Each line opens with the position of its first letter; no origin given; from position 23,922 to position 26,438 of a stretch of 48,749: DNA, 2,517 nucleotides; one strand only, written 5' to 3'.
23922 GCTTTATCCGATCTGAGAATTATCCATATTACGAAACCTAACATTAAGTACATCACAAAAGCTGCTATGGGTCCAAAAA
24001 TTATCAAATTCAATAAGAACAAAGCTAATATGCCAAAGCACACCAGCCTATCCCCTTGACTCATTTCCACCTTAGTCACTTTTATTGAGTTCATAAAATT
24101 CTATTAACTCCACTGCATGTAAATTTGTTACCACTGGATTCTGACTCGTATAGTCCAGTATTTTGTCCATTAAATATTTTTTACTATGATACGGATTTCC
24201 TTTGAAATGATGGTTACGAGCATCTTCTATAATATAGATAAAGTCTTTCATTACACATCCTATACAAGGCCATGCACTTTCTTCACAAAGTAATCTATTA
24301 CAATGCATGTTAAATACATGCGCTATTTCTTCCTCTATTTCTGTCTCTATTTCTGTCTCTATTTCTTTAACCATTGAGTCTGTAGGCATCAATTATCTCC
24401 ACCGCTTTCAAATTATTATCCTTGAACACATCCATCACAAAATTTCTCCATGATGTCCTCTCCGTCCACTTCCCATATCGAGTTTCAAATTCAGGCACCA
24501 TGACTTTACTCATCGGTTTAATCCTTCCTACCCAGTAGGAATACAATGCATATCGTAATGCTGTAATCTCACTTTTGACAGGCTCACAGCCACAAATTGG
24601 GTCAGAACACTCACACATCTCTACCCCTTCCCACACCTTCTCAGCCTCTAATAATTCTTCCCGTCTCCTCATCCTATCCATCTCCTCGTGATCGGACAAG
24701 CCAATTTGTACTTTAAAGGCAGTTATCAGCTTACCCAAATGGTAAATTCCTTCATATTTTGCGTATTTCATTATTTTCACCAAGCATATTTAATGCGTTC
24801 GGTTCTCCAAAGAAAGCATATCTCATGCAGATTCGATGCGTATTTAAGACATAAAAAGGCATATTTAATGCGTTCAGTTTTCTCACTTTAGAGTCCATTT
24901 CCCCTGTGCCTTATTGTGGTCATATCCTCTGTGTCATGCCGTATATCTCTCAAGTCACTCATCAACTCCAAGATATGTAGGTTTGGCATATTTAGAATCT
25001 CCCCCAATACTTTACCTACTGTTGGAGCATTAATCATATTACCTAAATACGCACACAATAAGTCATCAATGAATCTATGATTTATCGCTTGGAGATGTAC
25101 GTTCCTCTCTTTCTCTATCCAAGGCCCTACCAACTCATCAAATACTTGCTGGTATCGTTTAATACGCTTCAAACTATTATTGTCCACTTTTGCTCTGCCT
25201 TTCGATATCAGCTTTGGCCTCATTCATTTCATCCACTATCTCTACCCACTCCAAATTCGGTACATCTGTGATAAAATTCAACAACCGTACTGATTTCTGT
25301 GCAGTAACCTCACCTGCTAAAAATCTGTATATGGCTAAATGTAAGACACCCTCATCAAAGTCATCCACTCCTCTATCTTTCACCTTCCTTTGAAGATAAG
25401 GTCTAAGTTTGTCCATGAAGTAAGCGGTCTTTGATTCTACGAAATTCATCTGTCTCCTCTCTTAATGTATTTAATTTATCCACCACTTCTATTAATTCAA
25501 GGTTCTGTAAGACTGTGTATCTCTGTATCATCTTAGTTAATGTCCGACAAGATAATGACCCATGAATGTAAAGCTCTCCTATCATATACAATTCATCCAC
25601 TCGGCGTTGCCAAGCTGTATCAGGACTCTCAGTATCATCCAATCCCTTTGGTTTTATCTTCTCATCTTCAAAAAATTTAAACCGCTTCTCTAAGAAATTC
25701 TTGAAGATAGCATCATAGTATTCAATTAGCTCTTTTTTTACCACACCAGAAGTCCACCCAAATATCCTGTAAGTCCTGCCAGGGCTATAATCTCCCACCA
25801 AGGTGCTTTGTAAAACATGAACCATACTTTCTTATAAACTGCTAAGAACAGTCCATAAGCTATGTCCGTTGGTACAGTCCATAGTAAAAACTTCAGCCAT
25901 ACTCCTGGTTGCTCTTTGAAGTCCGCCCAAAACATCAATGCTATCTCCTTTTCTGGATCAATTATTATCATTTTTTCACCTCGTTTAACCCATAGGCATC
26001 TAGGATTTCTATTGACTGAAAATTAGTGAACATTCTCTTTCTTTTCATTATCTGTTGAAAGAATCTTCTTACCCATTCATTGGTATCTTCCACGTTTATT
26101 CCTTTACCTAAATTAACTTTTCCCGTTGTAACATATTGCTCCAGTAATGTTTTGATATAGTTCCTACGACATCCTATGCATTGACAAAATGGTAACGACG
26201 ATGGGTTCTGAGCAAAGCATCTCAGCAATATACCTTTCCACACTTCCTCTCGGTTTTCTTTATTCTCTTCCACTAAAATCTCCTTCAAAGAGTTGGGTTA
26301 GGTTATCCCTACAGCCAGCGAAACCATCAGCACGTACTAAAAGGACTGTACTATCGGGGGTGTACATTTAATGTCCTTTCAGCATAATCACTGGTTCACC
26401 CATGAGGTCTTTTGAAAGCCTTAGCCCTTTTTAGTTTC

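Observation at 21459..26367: Tandem array of about 15 small paralogous genes: anti-TRAP/DnaJ-like double zinc-knuckle mini-proteins and relatives, all carrying a conserved C-terminal NL-helix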

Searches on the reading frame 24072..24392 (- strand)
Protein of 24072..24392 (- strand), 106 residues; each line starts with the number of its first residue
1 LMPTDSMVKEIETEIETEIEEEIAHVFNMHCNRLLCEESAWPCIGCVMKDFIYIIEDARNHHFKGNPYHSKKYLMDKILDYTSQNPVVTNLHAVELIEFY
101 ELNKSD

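Call 9: search_protein_families(library=pfam, max_evalue=1, proteins=[window:24072-24392:-])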
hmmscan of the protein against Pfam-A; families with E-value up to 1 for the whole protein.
window:24072-24392:- (106 aa): 1 family
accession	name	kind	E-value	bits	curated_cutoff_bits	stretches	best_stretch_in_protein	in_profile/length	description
PF04082.23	Fungal_trans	-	0.049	13.1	23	1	34-106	38-109/262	Fungal specific transcription factor domain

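Call 16: search_protein_families(library=phrogs, max_evalue=0.1, proteins=[window:24072-24392:-])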
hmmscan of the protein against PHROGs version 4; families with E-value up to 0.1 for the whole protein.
window:24072-24392:- (106 aa): 0 families

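Call 33: find_homologous_proteins(query=A4, max_evalue=10)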
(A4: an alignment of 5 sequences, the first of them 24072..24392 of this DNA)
Query A4 (5 sequences) (106 aa, profile of the alignment): 11 proteins with E <= 10 among 1298 candidates.
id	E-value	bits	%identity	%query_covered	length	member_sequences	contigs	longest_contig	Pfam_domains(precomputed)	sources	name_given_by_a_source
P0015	6.2e-33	131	100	99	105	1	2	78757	-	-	-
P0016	1.1e-29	121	21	58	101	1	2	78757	-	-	-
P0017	3.4e-22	97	59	16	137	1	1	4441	-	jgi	-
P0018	2.7e-19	87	67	79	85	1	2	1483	-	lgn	-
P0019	1.1e-17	82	64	13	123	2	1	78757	-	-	-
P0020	3.5e-13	68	71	16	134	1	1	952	-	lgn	-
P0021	4.2e-10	58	32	36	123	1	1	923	-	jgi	-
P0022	8.1e-9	54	33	37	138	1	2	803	-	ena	-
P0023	1.5e-8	53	43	33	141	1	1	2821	-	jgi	-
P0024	4.3e-8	51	46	25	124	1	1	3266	-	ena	-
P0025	1.4e-6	47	60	14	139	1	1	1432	-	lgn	-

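Call 36: find_encoding_contigs(protein=P0024, flank=5000, max_places=4)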
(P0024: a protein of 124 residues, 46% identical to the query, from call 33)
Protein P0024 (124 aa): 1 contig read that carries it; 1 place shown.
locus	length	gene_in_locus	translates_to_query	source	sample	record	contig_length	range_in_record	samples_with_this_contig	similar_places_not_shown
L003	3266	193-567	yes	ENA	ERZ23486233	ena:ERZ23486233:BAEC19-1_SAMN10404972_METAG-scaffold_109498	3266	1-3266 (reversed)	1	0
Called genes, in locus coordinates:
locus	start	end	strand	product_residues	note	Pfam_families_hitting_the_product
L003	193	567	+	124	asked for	-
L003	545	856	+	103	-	-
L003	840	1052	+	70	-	-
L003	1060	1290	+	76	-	-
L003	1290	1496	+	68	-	-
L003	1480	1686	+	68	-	-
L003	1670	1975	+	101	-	-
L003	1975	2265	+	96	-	-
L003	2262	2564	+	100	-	-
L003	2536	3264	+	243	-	?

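Call 37: find_encoding_contigs(protein=P0023, flank=5000, max_places=4)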
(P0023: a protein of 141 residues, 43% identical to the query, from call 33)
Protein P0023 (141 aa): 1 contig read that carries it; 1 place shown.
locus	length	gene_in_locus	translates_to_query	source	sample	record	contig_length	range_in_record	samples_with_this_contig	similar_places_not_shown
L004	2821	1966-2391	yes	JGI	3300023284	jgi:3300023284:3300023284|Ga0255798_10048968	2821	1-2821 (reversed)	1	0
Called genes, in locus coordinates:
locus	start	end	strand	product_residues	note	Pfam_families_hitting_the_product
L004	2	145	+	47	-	?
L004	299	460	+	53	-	-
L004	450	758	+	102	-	-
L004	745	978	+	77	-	-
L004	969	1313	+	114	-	-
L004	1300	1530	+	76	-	-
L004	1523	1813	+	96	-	-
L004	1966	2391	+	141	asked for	-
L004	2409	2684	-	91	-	-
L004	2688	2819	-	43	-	?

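Call 64: predict_structure(alignment_id=A6)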
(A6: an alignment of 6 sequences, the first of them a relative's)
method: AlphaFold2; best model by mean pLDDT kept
length: 123 residues; sequences in the alignment: 6
mean_pLDDT: 58.1   pTM: 0.46
mean pLDDT of the five models: 58.1, 48.9, 48.3, 45.9, 44.7
residues with pLDDT >= 90: 0; 70-90: 26; 50-70: 58; < 50: 39
segments of 3 or more residues with pLDDT < 50: 1-19, 32-40, 44-48
pLDDT, mean of each block of 10 residues (from residue 1): 37 43 51 44 52 67 73 70 72 65 67 60 49
secondary structure, 60 per line:
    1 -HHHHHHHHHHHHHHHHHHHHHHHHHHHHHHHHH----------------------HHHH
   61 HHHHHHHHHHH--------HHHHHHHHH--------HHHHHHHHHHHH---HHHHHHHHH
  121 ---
elements in order: H2-34 H57-71 H80-88 H97-108 H112-120
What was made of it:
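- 24367..24783 (-): Member with a CxC...CxC head (123-138 aa) and tail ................. The best-conserved orthogroup. Low-confidence AF2 model gives H97-108 and H112-120 (call 64).
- The second model, of a non-knuckle member, has low confidence (pLDDT 58, call 64).
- Tried and rejected: The AF2 model of the 24367 protein was too uncertain (pLDDT 58) to use for a fold search (call 64).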

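Call 72: search_protein_families(library=ncbifam, max_evalue=1, proteins=[window:24072-24392:-])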
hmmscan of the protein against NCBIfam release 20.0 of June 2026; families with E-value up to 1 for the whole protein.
window:24072-24392:- (106 aa): 0 families

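Call 88: find_related_loci(query=A6, collection=metagenome_contigs, flank=10000)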
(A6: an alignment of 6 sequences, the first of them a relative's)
Query A6 (123 aa) in metagenome_contigs; peptide patterns used: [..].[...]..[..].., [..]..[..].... (x = any residue, [..] = any of these).
125 stretches matched a pattern, but none encodes a relative of the query by tblastn (E <= 1e-3).

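Call 89: find_related_loci(query=A6, collection=genome_contigs, flank=10000)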
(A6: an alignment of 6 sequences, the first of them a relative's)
Query A6 (123 aa) in genome_contigs; peptide patterns used: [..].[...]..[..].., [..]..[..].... (x = any residue, [..] = any of these).
46 stretches matched a pattern, but none encodes a relative of the query by tblastn (E <= 1e-3).

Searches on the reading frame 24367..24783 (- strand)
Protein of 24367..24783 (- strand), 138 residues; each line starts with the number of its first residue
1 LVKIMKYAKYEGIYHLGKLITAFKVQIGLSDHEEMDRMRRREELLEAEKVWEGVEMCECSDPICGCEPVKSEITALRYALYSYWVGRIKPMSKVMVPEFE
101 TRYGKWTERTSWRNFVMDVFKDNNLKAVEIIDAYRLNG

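Call 9: search_protein_families(library=pfam, max_evalue=1, proteins=[window:24367-24783:-])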
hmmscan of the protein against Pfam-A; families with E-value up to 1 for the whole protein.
window:24367-24783:- (138 aa): 2 families
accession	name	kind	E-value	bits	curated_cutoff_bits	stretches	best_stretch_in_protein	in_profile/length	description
PF21740.2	DUF6866_C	-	0.0093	16.2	27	1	82-115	109-142/182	Family of unknown function (DUF6866) C-terminal domain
PF25124.1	DUF7816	-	0.17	12.5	27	1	113-125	29-41/71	Domain of unknown function (DUF7816)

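Call 16: search_protein_families(library=phrogs, max_evalue=0.1, proteins=[window:24367-24783:-])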
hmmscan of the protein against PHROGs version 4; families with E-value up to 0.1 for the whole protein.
window:24367-24783:- (138 aa): 0 families

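Call 53: search_dna_similar(query=window:24367-24783:-, collection=phages, mode=protein, max_evalue=10, max_rows=15)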
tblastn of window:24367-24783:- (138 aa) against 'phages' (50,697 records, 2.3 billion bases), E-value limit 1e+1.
No match.

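Call 72: search_protein_families(library=ncbifam, max_evalue=1, proteins=[window:24367-24783:-])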
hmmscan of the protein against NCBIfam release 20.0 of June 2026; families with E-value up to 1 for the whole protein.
window:24367-24783:- (138 aa): 1 family
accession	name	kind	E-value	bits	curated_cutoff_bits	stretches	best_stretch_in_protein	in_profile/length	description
NF045620.1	Sfum_1244_fam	hypoth_equivalog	0.044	12.7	150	1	80-115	266-301/339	Sfum_1244 family protein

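Call 101: search_protein_families(library=padloc, max_evalue=0.01, proteins=[window:24367-24783:-])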
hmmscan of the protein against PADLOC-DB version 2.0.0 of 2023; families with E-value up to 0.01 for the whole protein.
window:24367-24783:- (138 aa): 0 families

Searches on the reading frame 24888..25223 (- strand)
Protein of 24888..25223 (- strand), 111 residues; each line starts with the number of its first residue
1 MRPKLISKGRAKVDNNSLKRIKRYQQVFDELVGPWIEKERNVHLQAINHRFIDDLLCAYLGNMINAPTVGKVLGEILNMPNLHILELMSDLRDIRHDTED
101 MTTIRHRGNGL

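Call 9: search_protein_families(library=pfam, max_evalue=1, proteins=[window:24888-25223:-])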
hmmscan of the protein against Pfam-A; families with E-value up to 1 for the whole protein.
window:24888-25223:- (111 aa): 0 families

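Call 16: search_protein_families(library=phrogs, max_evalue=0.1, proteins=[window:24888-25223:-])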
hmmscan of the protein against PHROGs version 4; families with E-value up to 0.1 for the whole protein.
window:24888-25223:- (111 aa): 0 families

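Call 72: search_protein_families(library=ncbifam, max_evalue=1, proteins=[window:24888-25223:-])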
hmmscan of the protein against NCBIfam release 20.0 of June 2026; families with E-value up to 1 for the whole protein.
window:24888-25223:- (111 aa): 2 families
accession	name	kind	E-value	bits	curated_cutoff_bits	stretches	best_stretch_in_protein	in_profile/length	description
NF006602.0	PRK09146.1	subfamily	0.026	13.9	266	1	15-69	107-161/239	3'-5' exonuclease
NF033730.0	borfam54_3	equivalog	0.094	11.9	30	1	14-86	206-268/292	complement regulator-acquiring protein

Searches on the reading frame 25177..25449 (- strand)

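Call 9: search_protein_families(library=pfam, max_evalue=1, proteins=[window:25177-25449:-])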
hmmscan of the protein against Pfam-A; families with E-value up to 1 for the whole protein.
window:25177-25449:- (90 aa): 0 families

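Call 16: search_protein_families(library=phrogs, max_evalue=0.1, proteins=[window:25177-25449:-])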
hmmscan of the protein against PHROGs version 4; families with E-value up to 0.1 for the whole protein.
window:25177-25449:- (90 aa): 1 family
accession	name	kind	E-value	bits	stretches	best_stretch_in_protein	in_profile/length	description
phrog_1534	-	unknown function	0.064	14.3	1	55-77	52-74/108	-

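Call 72: search_protein_families(library=ncbifam, max_evalue=1, proteins=[window:25177-25449:-])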
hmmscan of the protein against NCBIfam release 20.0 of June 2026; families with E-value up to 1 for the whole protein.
window:25177-25449:- (90 aa): 0 families

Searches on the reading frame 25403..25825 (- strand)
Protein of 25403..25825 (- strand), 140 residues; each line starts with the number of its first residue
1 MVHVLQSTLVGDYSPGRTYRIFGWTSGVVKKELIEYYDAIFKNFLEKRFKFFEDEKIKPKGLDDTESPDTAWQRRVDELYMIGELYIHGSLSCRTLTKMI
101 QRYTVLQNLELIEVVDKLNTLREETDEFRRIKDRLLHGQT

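Call 9: search_protein_families(library=pfam, max_evalue=1, proteins=[window:25403-25825:-])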
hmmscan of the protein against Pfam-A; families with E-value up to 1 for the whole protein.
window:25403-25825:- (140 aa): 1 family
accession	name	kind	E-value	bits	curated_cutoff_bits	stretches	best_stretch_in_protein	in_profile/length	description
PF12395.13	DUF3658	-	0.097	13.1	23.3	0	24-91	33-100/107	Protein of unknown function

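Call 16: search_protein_families(library=phrogs, max_evalue=0.1, proteins=[window:25403-25825:-])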
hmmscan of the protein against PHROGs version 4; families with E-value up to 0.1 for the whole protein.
window:25403-25825:- (140 aa): 0 families

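Call 57: find_homologous_proteins(query=A5, max_evalue=10)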
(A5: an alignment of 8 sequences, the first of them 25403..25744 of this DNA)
Query A5 (8 sequences) (113 aa, profile of the alignment): 10 proteins with E <= 10 among 808 candidates.
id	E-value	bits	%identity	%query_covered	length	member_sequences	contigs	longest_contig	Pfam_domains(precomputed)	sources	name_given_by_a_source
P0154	3.1e-32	129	100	100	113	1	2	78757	-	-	-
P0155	1.4e-30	124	54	100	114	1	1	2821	-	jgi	-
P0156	3.0e-24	103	73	100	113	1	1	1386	-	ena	-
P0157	8.6e-24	102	22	73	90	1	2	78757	-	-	-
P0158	4.5e-22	96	-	-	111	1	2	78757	-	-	-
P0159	8.0e-20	89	-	-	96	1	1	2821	-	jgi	-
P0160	1.9e-19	88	23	65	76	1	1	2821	-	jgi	-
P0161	1.5e-15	75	42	23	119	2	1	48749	-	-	-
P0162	1.6e-13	69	22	73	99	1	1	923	-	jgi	-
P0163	2.3e-6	46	-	-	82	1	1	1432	-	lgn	-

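Call 72: search_protein_families(library=ncbifam, max_evalue=1, proteins=[window:25403-25744:-])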
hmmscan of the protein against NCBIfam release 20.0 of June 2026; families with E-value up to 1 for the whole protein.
window:25403-25744:- (113 aa): 1 family
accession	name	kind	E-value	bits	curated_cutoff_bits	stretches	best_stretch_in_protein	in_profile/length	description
NF041282.1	TnpC_regulator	equivalog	0.07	13.2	100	1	62-110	4-49/105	Tn3 family transposase post-transcriptional regulator TnpC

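Call 101: search_protein_families(library=padloc, max_evalue=0.01, proteins=[window:25403-25744:-])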
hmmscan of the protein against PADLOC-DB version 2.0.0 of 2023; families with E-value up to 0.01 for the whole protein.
window:25403-25744:- (113 aa): 0 families

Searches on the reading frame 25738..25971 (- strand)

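Call 9: search_protein_families(library=pfam, max_evalue=1, proteins=[window:25738-25971:-])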
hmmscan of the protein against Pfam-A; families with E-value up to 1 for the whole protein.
window:25738-25971:- (77 aa): 1 family
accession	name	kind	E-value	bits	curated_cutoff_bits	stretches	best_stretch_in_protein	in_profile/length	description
PF06170.17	DUF983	-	0.056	14.2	22.6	1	10-50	40-80/85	Protein of unknown function (DUF983)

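Call 16: search_protein_families(library=phrogs, max_evalue=0.1, proteins=[window:25738-25971:-])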
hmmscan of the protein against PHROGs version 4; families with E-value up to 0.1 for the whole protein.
window:25738-25971:- (77 aa): 0 families

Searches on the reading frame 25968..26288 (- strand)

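Call 9: search_protein_families(library=pfam, max_evalue=1, proteins=[window:25968-26288:-])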
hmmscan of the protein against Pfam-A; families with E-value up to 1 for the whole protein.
window:25968-26288:- (106 aa): 0 families

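Call 16: search_protein_families(library=phrogs, max_evalue=0.1, proteins=[window:25968-26288:-])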
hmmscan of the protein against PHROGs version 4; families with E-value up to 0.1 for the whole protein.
window:25968-26288:- (106 aa): 1 family
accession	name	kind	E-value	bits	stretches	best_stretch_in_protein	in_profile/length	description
phrog_4659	-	unknown function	0.0019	19.1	1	59-82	3-26/70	-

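Call 72: search_protein_families(library=ncbifam, max_evalue=1, proteins=[window:25968-26288:-])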
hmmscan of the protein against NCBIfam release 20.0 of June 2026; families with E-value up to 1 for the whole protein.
window:25968-26288:- (106 aa): 0 families
